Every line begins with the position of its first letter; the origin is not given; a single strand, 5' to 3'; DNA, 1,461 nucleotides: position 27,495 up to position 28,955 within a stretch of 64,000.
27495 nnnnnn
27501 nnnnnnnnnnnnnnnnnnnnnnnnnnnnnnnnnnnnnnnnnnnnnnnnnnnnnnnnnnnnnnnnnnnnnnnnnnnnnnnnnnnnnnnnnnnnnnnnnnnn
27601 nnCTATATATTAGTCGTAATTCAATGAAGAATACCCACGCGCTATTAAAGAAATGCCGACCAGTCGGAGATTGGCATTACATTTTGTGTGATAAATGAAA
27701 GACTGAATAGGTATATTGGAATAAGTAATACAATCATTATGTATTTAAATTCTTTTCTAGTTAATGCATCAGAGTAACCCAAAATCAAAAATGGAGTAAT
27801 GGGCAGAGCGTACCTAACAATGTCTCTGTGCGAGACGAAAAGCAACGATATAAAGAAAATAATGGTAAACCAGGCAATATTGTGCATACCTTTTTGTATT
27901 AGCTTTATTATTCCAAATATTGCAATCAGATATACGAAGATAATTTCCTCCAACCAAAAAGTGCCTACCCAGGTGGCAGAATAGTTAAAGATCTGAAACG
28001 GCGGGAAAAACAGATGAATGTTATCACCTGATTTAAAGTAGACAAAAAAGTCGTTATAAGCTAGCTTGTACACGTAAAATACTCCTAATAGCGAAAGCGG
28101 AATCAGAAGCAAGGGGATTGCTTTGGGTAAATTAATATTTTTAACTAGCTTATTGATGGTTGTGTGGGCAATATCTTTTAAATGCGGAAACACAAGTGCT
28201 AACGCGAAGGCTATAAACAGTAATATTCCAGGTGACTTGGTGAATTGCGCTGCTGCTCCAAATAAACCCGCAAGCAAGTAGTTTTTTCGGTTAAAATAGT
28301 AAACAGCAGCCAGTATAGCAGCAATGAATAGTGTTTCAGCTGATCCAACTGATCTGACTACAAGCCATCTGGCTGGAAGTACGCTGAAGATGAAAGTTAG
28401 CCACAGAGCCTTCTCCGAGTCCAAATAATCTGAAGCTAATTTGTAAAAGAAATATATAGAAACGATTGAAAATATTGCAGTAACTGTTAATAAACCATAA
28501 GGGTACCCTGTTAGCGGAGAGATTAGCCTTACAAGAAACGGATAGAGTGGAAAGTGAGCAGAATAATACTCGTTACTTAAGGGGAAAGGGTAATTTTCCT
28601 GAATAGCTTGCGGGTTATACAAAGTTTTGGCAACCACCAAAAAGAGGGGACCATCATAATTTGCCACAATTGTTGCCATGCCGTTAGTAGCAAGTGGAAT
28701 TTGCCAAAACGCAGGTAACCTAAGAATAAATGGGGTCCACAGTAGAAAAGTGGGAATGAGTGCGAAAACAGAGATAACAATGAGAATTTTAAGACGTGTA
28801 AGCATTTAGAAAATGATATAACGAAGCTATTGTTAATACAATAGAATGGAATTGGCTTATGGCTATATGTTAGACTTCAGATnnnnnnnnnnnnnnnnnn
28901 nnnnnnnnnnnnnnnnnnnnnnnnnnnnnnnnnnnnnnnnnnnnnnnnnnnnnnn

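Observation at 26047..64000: About 38-kb glycosylation super-island: at least 11 soluble glycosyltransferases plus about 17 polytopic membrane proteins, most GT-C-like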

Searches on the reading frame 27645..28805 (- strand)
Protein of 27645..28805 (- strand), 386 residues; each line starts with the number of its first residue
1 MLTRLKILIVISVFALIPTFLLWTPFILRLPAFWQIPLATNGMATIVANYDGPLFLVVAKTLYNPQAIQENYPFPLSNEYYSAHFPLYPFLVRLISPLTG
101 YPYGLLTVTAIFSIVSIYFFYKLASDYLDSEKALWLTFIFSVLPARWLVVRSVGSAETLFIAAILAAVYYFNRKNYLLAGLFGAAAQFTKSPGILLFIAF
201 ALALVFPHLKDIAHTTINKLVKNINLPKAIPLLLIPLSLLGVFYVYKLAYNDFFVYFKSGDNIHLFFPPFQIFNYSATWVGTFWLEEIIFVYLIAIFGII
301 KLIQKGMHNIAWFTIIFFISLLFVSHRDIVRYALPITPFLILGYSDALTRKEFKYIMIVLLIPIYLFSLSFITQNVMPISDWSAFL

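Call 3: search_protein_families(library=pfam, proteins=[window:27645-28805:-], max_evalue=0.01)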
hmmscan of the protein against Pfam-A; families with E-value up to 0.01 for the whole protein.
window:27645-28805:- (386 aa): 2 families
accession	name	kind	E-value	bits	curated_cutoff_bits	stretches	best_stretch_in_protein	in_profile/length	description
PF13231.12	PMT_2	-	4.6e-06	27.4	26.1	1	86-221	4-146/160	Dolichyl-phosphate-mannose-protein mannosyltransferase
PF16504.10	SP24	-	0.00042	20.7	30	1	179-337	3-118/147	Putative virion membrane protein of plant and insect virus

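Call 17: search_protein_families(library=ncbifam, proteins=[window:27645-28805:-], max_evalue=0.1)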
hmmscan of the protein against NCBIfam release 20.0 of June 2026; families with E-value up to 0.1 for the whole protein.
window:27645-28805:- (386 aa): 1 family
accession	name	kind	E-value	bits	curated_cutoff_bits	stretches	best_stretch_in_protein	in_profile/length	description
NF046093.1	AZOBR_p60025_fam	subfamily_domain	6.8e-12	45.1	150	1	33-206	41-213/232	AZOBR_p60025 family cell surface glycopolymer formation protein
